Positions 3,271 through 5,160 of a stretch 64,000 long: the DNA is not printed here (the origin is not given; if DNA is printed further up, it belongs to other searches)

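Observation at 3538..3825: Histidine kinase with an ETR1-like ethylene-binding membrane module (Cu-ligand Cys and His conserved)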

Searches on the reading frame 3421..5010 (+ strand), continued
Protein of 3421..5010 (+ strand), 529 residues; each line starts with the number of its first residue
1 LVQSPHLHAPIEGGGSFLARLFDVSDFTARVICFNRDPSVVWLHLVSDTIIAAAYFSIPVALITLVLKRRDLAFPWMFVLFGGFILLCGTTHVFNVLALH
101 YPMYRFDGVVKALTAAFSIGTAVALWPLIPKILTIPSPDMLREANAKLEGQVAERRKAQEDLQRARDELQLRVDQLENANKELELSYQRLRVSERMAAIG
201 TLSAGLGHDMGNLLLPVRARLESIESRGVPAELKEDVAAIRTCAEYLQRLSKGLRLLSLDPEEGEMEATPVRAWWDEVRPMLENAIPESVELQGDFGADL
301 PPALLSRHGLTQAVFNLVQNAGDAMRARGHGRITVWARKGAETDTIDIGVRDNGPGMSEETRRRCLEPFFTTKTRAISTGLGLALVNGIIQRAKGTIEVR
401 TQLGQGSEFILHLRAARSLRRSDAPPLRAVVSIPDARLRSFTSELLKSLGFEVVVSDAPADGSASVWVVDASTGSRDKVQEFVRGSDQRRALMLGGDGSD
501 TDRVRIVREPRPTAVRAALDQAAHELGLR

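Call 11: find_encoding_contigs(protein=P0001, flank=8000, max_places=4)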
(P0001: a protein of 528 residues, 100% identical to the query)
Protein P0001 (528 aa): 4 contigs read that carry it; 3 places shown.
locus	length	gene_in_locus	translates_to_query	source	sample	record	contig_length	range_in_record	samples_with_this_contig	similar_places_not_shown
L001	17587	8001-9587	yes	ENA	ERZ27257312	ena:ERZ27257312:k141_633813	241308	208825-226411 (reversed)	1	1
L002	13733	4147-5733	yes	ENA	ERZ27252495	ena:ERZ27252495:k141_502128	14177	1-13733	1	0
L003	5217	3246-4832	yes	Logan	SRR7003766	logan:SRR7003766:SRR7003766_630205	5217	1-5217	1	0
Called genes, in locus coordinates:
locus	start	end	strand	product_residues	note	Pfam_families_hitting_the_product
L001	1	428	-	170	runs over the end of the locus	-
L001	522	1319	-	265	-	PF05076:SUFU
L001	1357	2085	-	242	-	-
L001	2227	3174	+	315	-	PF00753:Lactamase_B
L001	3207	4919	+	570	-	PF01039:Carboxyl_trans, PF03255:ACCA (weak)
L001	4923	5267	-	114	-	PF18480:DUF5615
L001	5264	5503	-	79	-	PF04255:DUF433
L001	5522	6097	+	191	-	PF20225:DUF6584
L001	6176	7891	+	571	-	PF02321:OEP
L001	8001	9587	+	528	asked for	PF25487:ETR1_N, PF02518:HATPase_c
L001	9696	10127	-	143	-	PF00072:Response_reg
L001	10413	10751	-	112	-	PF06689:zf-C4_ClpX (weak)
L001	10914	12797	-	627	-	PF00664:ABC_membrane, PF00005:ABC_tran, PF02463:SMC_N (faint)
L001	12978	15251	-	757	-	PF00160:Pro_isomerase, PF07100:ASRT (faint)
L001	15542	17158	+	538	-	PF00535:Glycos_transf_2, PF13641:Glyco_tranf_2_3 (faint)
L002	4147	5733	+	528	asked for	PF25487:ETR1_N, PF02518:HATPase_c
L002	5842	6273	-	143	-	PF00072:Response_reg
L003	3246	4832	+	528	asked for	PF25487:ETR1_N, PF02518:HATPase_c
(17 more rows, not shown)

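Call 17: find_related_loci(query=P0001, collection=genome_contigs, flank=6000)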
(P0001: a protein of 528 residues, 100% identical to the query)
Query P0001 (528 aa) in genome_contigs; peptide patterns used: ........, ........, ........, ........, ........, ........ (x = any residue, [..] = any of these).
600 stretches matched a pattern (row limit reached: there are more); 581 encode a relative of the query (tblastn E <= 1e-3); the best 80 are kept; 80 distinct loci.
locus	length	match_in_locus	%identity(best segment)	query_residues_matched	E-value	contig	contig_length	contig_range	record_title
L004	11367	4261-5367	47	151-514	2e-100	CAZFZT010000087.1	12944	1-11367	MAG TPA_asm: uncultured Isosphaeraceae bacterium isolate SRP193661_co2_124 genome assembly, contig: NODE_3971_length_129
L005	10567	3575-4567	46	160-492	2e-85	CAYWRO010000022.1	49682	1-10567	MAG TPA_asm: uncultured Phycisphaeraceae bacterium isolate SRP263527_co2_241 genome assembly, contig: NODE_474_length_49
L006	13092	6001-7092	42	134-494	1e-84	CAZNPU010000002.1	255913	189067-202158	MAG TPA_asm: uncultured Isosphaeraceae bacterium isolate SRP268622_co1_7 genome assembly, contig: NODE_22_length_255913_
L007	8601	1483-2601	44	148-518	5e-82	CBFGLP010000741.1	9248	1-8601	MAG TPA_asm: uncultured Myxococcales bacterium isolate SRR25737861_metabat2_1 genome assembly, contig: ERZ27251247.37317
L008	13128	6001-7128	41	151-526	3e-80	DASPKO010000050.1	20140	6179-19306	MAG TPA_asm: Phycisphaerales bacterium isolate SMAG_U12038 k141_19675, whole genome shotgun sequence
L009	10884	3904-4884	44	160-487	4e-78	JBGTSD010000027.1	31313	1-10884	MAG: Phycisphaerales bacterium isolate WDNA12_bin.23.orig NODE_937_length_31313_cov_0.793497, whole genome shotgun seque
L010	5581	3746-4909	43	134-521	9e-78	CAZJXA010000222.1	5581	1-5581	MAG TPA_asm: uncultured Phycisphaeraceae bacterium isolate SRP128246_co1_403 genome assembly, contig: NODE_40683_length_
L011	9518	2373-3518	44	137-523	3e-77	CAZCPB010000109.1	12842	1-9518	MAG TPA_asm: uncultured Phycisphaeraceae bacterium isolate binchicken_co235_156 genome assembly, contig: NODE_11854_leng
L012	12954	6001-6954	46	151-472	3e-77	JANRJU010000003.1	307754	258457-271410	MAG: Planctomycetota bacterium isolate bins.190 k141_959064, whole genome shotgun sequence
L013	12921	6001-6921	45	151-468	4e-75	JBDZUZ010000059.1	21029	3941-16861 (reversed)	MAG: Planctomycetaceae bacterium isolate PE_seawater31 NODE_655_length_21029, whole genome shotgun sequence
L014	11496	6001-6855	47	179-469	1e-74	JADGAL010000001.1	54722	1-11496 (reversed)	MAG: Alphaproteobacteria bacterium isolate nN3bin14 nN3_bin14_NODE_1_length_54722_cov_5.993187, whole genome shotgun seq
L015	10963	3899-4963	39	160-518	4e-74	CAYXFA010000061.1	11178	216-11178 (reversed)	MAG TPA_asm: uncultured Phycisphaeraceae bacterium isolate SRP268622_co1_39 genome assembly, contig: NODE_13806_length_1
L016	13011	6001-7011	42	151-494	1e-71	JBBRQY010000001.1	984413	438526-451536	MAG: Phycisphaerales bacterium isolate metawrap_la1_85 W_la1_85_k141_1188614L_984413_cov_23.5391, whole genome shotgun s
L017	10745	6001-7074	39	142-496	1e-67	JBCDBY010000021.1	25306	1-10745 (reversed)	MAG: Planctomycetota bacterium isolate P01_F01_bin.94 k141_1592989_length_25306_cov_14.0532, whole genome shotgun sequen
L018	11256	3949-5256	32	20-412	4e-54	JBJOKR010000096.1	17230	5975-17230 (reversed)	MAG: Pseudomonadota bacterium isolate sycamorecreek_2019_sw_WHONDRS-S19S_0028_A_bin.14 scaffold_0000566, whole genome sh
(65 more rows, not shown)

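Call 20: find_encoding_contigs(protein=P0002, flank=6000, max_places=2)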
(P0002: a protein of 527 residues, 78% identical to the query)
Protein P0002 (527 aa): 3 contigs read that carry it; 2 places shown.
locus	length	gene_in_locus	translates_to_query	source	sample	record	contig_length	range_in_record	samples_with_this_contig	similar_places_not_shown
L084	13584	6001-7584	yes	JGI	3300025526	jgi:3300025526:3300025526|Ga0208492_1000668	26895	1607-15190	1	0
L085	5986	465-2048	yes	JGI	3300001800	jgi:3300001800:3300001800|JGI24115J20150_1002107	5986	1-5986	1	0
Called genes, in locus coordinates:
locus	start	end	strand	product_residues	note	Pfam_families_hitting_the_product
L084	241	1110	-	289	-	-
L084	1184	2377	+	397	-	PF01656:CbiA, PF02374:ArsA_ATPase (faint), PF09140:MipZ, PF10609:ParA, PF13614:AAA_31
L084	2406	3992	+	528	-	PF10502:Peptidase_S26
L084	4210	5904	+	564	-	PF02321:OEP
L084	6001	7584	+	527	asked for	PF25487:ETR1_N, PF02518:HATPase_c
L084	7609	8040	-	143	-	PF00072:Response_reg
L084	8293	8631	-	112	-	PF06689:zf-C4_ClpX (weak)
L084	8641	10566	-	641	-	PF00664:ABC_membrane, PF00005:ABC_tran, PF02463:SMC_N (faint)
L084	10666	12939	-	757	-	PF00160:Pro_isomerase, PF07100:ASRT (faint)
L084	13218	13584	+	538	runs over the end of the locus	PF00535:Glycos_transf_2, PF13641:Glyco_tranf_2_3 (faint)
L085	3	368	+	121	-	?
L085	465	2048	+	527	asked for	PF25487:ETR1_N, PF02518:HATPase_c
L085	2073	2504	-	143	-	PF00072:Response_reg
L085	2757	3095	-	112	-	PF06689:zf-C4_ClpX (weak)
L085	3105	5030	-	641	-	PF00664:ABC_membrane, PF00005:ABC_tran, PF02463:SMC_N (faint)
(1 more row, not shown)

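Call 21: find_encoding_contigs(protein=P0004, flank=6000, max_places=2)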
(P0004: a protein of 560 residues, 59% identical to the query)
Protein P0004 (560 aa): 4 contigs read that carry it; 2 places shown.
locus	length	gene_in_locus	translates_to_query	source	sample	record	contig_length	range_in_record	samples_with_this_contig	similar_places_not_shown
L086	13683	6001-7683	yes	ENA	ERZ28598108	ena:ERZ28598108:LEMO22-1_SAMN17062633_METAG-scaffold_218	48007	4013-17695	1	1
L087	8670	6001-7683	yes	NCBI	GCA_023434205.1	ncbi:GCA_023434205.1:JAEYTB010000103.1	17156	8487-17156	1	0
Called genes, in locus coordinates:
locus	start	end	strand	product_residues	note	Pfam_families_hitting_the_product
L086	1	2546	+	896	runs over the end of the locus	PF10150:RNase_E_G, PF20833:RNase_E_G_Thio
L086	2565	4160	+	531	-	PF10502:Peptidase_S26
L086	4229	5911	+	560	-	PF02321:OEP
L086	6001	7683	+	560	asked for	PF25487:ETR1_N, PF02518:HATPase_c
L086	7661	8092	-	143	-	PF00072:Response_reg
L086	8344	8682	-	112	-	PF06689:zf-C4_ClpX (faint)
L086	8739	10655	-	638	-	PF00664:ABC_membrane, PF00005:ABC_tran, PF02463:SMC_N (faint)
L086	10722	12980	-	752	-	PF00160:Pro_isomerase, PF07100:ASRT (faint)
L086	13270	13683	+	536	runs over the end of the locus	PF00535:Glycos_transf_2, PF13641:Glyco_tranf_2_3 (weak)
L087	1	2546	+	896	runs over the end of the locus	PF10150:RNase_E_G, PF20833:RNase_E_G_Thio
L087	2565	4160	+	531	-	PF10502:Peptidase_S26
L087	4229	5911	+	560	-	PF02321:OEP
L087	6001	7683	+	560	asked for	PF25487:ETR1_N, PF02518:HATPase_c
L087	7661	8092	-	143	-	PF00072:Response_reg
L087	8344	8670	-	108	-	?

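Call 22: find_encoding_contigs(protein=P0006, flank=6000, max_places=2)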
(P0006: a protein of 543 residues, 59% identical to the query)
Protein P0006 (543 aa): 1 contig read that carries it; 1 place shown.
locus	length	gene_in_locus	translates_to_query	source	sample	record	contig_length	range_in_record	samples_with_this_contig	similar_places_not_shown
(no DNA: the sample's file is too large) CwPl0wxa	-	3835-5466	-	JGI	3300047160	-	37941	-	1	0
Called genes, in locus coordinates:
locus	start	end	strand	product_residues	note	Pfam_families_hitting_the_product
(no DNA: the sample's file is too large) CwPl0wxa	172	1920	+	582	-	PF10502:Peptidase_S26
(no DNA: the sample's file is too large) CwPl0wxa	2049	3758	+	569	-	PF02321:OEP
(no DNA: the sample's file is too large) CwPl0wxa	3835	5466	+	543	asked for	PF25487:ETR1_N, PF02518:HATPase_c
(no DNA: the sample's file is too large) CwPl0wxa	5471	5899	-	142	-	PF00072:Response_reg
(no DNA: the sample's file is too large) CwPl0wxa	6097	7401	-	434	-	PF13400:Tad, PF09977:Tad_C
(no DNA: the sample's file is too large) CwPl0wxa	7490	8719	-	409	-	PF13400:Tad, PF09977:Tad_C (weak)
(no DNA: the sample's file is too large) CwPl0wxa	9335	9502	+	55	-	PF04964:Flp_Fap (weak)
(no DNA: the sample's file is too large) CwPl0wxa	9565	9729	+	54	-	PF04964:Flp_Fap (weak)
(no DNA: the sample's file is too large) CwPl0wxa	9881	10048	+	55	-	-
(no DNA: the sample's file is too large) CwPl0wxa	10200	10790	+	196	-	PF01478:Peptidase_A24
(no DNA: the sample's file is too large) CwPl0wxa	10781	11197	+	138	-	PF07811:TadE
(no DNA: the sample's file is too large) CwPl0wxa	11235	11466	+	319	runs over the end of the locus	PF08666:SAF (weak), PF16976:RcpC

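Call 23: find_encoding_contigs(protein=P0011, flank=6000, max_places=2)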
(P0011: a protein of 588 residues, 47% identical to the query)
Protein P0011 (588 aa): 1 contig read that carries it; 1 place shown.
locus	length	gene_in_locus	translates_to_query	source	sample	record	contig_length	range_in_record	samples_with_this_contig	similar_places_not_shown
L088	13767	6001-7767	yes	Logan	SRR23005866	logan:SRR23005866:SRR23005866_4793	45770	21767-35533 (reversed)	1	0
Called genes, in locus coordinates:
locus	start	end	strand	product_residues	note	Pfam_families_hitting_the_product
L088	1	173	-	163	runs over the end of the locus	PF02308:MgtC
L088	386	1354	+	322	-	PF00459:Inositol_P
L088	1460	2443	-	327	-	PF01904:DUF72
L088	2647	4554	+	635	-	PF02784:Orn_Arg_deC_N, PF17810:Arg_decarb_HB, PF17944:Arg_decarbox_C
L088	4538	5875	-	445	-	PF00069:Pkinase, PF07714:PK_Tyr_Ser-Thr, PF03109:ABC1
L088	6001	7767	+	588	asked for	PF25487:ETR1_N, PF00512:HisKA (weak), PF13581:HATPase_c_2 (weak), PF02518:HATPase_c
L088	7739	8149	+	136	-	PF00072:Response_reg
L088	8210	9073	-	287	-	PF00491:Arginase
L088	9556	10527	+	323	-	PF01916:DS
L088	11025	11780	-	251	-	-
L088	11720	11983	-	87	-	-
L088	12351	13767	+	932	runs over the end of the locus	PF08811:DUF1800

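Call 35: search_protein_families(library=pfam, alignment_id=A2, max_evalue=0.00001)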
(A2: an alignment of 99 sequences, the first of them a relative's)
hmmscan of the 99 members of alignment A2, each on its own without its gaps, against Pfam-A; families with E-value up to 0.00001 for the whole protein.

A. member 1, P0001 (528 aa): 2 families
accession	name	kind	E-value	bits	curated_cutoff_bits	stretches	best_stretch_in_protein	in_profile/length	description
PF25487.1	ETR1_N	-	9.4e-36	122.4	27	1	39-133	2-96/97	Ethylene receptor 1-like, N-terminal domain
PF02518.31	HATPase_c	-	1.9e-21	77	26.4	1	308-414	5-109/111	Histidine kinase-, DNA gyrase B-, and HSP90-like ATPase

B. families by the number of members that match (of 99 scanned): 22 families
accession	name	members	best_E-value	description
PF25487.1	ETR1_N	99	1.8e-43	Ethylene receptor 1-like, N-terminal domain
PF02518.31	HATPase_c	67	1.3e-57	Histidine kinase-, DNA gyrase B-, and HSP90-like ATPase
PF00512.31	HisKA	61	3.1e-33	His Kinase A (phospho-acceptor) domain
PF08448.16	PAS_4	34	2.4e-50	PAS fold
PF00989.32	PAS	33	3.1e-41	PAS fold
PF13426.13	PAS_9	28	1.4e-41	PAS domain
PF00072.30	Response_reg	27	1.3e-24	Response regulator receiver domain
PF08447.18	PAS_3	20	1.3e-46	PAS fold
PF13188.13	PAS_8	16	5e-27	PAS domain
PF07568.18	HisKA_2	7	4.1e-30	Histidine kinase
PF07536.20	HWE_HK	5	3.3e-25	HWE histidine kinase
PF13581.12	HATPase_c_2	5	9.7e-09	Histidine kinase-like ATPase domain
PF07730.19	HisKA_3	3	1.3e-15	Histidine kinase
PF13185.12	GAF_2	2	2.5e-12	GAF domain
PF01590.32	GAF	2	8.1e-11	GAF domain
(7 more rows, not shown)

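Call 36: predict_structure(alignment_id=A1)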
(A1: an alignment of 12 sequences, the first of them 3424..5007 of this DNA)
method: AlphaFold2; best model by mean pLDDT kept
length: 528 residues; sequences in the alignment: 12
mean_pLDDT: 71.5   pTM: 0.41
mean pLDDT of the five models: 71.5, 67.5, 67.3, 66.9, 63.6
residues with pLDDT >= 90: 85; 70-90: 217; 50-70: 148; < 50: 78
segments of 3 or more residues with pLDDT < 50: 1-28, 134-136, 164-169, 189-207, 259-264, 374-376, 417-422
pLDDT, mean of each block of 10 residues (from residue 1): 32 39 43 60 71 75 69 67 74 69 58 63 60 52 72 61 46 55 52 47 49 64 77 73 62 51 66 88 85 90 86 89 81 94 91 88 77 54 82 88 92 68 73 90 87 84 89 82 89 85 89 88 79
secondary structure, 60 per line:
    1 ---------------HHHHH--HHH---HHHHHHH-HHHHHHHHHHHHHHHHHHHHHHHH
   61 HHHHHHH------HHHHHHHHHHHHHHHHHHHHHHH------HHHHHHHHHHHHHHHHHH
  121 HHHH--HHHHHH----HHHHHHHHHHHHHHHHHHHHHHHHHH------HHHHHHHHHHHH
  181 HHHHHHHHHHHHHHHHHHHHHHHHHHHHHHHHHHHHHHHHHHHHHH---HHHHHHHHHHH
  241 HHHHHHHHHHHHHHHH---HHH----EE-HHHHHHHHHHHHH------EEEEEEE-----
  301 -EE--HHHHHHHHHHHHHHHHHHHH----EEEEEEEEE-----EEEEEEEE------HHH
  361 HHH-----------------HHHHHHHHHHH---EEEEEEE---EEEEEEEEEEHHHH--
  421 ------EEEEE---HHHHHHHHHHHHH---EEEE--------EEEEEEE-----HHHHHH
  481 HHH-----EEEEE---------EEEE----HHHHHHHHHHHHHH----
elements in order: H16-20 H29-35 H37-67 H74-96 H103-124 H127-132 H137-162 H169-226 H230-256 H270-282 E289-295 H306-325 E330-338 E344-351 H358-363 H381-391 E395-401 E405-414 H415-418 E427-431 H435-447 E451-454 E463-469 H475-483 E489-493 E503-506 H511-524

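Call 37: find_encoding_contigs(protein=P0007, flank=8000, max_places=2)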
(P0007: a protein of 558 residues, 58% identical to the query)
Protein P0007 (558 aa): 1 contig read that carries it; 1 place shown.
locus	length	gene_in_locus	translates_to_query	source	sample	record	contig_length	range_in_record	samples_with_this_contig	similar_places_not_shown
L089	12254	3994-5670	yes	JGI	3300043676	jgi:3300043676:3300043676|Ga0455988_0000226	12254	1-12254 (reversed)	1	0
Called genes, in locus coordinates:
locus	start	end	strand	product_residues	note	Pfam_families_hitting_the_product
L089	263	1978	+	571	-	PF10502:Peptidase_S26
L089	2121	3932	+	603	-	PF02321:OEP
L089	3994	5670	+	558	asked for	PF25487:ETR1_N, PF02518:HATPase_c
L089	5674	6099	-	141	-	PF00072:Response_reg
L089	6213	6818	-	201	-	-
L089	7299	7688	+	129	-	PF03692:CxxCxxCC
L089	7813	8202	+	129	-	-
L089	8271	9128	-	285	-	PF00535:Glycos_transf_2, PF13641:Glyco_tranf_2_3, PF13632:Glyco_trans_2_3 (faint)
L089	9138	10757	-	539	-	PF13641:Glyco_tranf_2_3, PF00535:Glycos_transf_2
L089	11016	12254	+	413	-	?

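Call 38: find_encoding_contigs(protein=P0009, flank=8000, max_places=2)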
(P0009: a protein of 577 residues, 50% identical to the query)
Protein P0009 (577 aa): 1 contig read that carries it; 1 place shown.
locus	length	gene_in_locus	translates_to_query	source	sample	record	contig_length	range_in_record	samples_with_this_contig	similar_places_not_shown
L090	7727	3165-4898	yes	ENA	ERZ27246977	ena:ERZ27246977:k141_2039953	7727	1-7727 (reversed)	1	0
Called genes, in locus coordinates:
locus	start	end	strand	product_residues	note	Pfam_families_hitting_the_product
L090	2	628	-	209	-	?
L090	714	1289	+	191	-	PF00702:Hydrolase (faint), PF12710:HAD (faint), PF13419:HAD_2 (faint), PF13242:Hydrolase_like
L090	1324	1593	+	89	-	-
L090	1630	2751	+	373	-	PF01075:Glyco_transf_9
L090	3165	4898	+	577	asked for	PF25487:ETR1_N, PF02518:HATPase_c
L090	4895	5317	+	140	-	PF00072:Response_reg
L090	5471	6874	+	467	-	PF01041:DegT_DnrJ_EryC1, PF01212:Beta_elim_lyase (weak)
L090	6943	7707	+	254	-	PF00483:NTP_transferase, PF12804:NTP_transf_3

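Call 39: find_encoding_contigs(protein=P0012, flank=8000, max_places=2)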
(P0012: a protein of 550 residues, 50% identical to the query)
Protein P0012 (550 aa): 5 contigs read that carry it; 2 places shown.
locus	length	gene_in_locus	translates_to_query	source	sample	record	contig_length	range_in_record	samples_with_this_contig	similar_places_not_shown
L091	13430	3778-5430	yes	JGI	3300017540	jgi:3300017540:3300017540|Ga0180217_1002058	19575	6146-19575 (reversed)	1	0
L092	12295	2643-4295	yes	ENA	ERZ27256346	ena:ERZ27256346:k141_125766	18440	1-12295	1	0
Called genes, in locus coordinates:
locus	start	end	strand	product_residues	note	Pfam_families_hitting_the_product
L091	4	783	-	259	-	PF01509:TruB_N, PF16198:TruB_C_2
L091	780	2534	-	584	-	PF02366:PMT (weak), PF13231:PMT_2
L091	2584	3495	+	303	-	PF14378:PAP2_3, PF01569:PAP2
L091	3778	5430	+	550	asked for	PF25487:ETR1_N, PF02518:HATPase_c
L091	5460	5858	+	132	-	PF00072:Response_reg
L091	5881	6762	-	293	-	-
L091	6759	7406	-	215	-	-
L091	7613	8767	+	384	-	PF07730:HisKA_3, PF02518:HATPase_c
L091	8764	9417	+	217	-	PF00072:Response_reg, PF04545:Sigma70_r4 (faint), PF00196:GerE, PF08281:Sigma70_r4_2 (weak)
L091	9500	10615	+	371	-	PF01112:Asparaginase_2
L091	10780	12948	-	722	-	PF08298:AAA_PrkA, PF06798:PrkA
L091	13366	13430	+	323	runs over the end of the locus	PF13489:Methyltransf_23, PF08241:Methyltransf_11, PF13649:Methyltransf_25 (weak), PF08242:Methyltransf_12 (weak), PF01209:Ubie_methyltran (weak)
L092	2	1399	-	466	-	?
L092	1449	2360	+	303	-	PF14378:PAP2_3, PF01569:PAP2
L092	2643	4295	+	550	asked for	PF25487:ETR1_N, PF02518:HATPase_c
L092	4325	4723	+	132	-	PF00072:Response_reg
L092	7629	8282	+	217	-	PF00072:Response_reg, PF04545:Sigma70_r4 (faint), PF00196:GerE, PF08281:Sigma70_r4_2 (weak)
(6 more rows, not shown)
